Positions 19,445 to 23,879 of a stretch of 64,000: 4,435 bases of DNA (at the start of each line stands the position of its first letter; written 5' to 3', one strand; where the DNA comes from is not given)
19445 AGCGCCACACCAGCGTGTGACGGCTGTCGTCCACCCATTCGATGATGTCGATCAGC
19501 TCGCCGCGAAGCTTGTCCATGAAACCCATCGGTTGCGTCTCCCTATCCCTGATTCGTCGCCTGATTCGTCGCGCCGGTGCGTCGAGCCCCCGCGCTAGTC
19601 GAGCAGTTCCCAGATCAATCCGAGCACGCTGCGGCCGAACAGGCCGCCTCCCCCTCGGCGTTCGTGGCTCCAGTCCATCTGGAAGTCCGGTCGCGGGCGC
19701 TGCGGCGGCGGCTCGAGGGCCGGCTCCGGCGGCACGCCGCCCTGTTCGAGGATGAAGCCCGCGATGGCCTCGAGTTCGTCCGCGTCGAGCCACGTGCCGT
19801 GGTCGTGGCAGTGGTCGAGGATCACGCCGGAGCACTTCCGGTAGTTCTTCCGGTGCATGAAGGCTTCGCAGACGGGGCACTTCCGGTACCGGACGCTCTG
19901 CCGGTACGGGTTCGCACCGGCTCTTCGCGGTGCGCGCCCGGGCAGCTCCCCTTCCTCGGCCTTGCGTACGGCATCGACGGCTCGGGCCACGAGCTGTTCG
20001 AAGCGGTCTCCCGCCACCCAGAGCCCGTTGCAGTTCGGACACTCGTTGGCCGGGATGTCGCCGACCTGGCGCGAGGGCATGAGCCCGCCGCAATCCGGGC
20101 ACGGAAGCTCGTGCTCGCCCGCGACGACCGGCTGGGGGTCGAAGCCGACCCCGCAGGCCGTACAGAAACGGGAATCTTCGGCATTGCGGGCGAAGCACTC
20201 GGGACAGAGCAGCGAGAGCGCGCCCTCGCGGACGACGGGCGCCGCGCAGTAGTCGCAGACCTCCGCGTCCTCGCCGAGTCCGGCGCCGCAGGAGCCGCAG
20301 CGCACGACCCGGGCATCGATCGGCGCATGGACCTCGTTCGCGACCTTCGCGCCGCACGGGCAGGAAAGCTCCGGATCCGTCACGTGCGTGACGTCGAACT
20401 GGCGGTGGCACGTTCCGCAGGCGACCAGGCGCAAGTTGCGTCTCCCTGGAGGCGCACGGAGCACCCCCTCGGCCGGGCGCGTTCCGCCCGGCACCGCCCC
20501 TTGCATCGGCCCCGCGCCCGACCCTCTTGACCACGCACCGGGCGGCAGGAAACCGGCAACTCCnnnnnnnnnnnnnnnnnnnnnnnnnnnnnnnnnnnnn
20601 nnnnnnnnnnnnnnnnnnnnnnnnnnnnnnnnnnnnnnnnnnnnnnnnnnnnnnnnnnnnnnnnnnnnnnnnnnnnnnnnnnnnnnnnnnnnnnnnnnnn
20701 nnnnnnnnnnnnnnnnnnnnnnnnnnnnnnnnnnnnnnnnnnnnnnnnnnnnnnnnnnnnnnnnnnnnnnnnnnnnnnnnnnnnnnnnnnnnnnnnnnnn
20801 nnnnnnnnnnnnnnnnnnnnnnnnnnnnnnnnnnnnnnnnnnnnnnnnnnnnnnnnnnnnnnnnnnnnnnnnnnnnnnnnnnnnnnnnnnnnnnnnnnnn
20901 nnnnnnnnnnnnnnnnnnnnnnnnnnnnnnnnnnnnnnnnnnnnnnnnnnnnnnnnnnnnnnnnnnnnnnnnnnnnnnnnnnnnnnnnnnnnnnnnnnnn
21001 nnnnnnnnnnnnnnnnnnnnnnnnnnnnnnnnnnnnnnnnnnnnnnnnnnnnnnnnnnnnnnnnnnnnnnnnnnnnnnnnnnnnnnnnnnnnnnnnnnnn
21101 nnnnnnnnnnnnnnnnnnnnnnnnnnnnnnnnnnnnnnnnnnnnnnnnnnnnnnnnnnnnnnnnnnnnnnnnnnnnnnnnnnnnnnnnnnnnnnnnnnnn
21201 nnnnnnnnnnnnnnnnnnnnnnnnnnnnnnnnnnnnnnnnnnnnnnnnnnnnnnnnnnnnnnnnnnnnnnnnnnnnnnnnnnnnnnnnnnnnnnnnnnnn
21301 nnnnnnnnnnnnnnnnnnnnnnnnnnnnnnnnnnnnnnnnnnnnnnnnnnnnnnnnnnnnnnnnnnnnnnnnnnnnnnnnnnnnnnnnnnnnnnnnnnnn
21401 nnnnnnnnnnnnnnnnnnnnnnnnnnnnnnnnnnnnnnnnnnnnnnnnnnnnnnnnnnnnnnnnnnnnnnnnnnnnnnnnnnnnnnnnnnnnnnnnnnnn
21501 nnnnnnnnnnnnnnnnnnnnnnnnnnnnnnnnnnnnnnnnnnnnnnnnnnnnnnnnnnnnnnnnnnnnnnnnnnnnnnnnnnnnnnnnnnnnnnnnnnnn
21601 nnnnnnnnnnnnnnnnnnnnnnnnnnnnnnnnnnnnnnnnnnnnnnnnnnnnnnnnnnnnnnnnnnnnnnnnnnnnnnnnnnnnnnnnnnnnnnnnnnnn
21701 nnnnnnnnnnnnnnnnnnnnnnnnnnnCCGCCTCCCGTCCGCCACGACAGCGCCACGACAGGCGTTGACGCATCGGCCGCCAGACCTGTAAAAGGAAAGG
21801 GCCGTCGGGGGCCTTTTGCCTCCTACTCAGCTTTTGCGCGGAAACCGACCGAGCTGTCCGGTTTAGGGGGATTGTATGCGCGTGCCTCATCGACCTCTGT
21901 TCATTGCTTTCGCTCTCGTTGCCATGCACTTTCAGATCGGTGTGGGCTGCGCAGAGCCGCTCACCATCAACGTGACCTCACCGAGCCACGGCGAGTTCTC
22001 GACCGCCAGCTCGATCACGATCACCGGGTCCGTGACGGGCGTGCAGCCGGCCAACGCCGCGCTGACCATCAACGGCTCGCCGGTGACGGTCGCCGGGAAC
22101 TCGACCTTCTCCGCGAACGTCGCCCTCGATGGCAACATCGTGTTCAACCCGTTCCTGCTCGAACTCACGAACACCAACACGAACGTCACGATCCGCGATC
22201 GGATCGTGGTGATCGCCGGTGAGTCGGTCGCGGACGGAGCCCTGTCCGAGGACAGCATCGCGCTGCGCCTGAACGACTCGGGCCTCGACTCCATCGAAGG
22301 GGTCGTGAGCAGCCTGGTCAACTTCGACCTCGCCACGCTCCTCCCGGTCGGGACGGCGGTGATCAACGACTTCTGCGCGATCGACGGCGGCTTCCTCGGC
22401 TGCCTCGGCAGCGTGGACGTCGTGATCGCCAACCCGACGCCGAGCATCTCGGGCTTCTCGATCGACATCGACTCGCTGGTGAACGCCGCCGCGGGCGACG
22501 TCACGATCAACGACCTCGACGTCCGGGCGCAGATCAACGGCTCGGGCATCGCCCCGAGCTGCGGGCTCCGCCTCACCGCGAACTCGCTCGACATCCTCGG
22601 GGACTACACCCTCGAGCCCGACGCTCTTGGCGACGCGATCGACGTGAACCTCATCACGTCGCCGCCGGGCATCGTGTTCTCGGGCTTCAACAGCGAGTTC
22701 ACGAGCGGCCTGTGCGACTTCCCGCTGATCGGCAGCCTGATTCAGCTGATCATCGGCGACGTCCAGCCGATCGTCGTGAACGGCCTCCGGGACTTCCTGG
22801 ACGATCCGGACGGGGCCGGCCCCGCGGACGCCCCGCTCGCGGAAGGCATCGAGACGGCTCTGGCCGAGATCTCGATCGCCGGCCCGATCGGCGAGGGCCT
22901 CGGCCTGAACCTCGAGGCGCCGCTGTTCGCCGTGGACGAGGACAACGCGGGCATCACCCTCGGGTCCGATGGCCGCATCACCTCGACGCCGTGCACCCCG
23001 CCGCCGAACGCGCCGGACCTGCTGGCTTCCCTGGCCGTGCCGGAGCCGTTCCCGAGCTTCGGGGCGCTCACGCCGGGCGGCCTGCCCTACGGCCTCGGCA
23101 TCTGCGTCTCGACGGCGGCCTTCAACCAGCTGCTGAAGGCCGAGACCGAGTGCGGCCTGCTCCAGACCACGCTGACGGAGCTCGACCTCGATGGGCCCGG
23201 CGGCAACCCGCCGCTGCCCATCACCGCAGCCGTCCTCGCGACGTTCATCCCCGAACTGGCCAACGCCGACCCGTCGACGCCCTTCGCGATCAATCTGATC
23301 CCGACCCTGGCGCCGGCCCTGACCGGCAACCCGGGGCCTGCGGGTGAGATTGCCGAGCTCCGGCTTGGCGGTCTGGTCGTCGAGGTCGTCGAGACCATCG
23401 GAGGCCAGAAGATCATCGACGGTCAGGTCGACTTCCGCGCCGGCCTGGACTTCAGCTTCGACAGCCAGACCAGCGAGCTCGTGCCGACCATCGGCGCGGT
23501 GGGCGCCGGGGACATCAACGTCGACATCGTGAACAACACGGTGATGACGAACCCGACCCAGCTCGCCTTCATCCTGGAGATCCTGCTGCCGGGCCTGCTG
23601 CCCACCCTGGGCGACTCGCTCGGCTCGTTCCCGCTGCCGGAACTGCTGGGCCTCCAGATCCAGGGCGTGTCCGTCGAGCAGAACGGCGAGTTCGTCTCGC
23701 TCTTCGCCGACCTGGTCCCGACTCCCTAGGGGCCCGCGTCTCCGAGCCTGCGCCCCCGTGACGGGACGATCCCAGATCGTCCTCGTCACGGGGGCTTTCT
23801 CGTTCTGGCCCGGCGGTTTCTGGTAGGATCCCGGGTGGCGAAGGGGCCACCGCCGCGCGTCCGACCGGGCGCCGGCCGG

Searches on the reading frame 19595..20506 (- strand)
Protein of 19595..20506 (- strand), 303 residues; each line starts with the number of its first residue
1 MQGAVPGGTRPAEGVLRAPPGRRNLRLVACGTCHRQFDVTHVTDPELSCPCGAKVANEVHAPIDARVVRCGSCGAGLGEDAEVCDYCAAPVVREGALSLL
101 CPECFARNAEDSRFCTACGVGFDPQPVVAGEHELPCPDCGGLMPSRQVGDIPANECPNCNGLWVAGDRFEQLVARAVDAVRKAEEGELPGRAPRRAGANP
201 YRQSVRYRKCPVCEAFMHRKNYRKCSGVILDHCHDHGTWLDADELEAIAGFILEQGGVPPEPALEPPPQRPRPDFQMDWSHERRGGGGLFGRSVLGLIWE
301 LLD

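Call 9: search_protein_families(library=pfam, proteins=[window:19595-20506:-], max_evalue=0.01)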
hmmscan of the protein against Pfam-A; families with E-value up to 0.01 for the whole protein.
window:19595-20506:- (303 aa): 3 families
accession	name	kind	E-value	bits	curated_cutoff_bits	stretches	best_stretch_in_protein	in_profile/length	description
PF13453.11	Zn_ribbon_TFIIB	-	5.2e-10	39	22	2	136-174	2-40/41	Transcription factor zinc-finger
PF12773.13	DZR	-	1.3e-08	35.2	27.3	1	101-159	1-44/45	Double zinc ribbon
PF13240.11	Zn_Ribbon_1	-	0.00034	20.8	25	2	101-119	2-20/23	zinc-ribbon domain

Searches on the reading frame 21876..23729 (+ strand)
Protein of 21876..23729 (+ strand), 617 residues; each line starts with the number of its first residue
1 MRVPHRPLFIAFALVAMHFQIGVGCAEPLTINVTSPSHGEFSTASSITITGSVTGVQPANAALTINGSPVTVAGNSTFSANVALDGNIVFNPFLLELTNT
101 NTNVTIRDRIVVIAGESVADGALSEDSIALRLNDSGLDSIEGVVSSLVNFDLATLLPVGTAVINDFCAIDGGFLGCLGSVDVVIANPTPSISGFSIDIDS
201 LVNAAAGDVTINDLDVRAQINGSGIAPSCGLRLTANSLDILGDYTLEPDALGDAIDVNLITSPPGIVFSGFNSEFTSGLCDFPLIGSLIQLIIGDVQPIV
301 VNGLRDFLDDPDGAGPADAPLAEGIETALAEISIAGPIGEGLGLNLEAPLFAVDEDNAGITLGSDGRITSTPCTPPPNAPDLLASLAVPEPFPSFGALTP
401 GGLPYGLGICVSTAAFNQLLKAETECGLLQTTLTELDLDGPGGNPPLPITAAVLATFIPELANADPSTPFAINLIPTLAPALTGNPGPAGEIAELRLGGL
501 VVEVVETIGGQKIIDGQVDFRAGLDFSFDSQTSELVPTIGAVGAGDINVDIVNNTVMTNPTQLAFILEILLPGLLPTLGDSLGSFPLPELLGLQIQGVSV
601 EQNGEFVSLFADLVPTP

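Call 9: search_protein_families(library=pfam, proteins=[window:21876-23729:+], max_evalue=0.01)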
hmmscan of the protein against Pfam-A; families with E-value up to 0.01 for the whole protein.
window:21876-23729:+ (617 aa): 1 family
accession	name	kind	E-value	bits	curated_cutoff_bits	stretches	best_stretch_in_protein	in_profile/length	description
PF09136.16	Glucodextran_B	-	3.3e-05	24.2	27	1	31-85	3-55/83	Glucodextranase, domain B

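Call 10: search_protein_families(library=ncbifam, proteins=[window:21876-23729:+], max_evalue=10)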
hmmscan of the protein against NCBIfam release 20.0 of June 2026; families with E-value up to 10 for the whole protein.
window:21876-23729:+ (617 aa): 1 family
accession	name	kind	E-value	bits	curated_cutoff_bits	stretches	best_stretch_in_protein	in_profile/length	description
NF008871.0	PRK11907.1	equivalog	0.05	11.7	1266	1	32-102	346-413/814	bifunctional 2',3'-cyclic-nucleotide 2'-phosphodiesterase/3'-nucleotidase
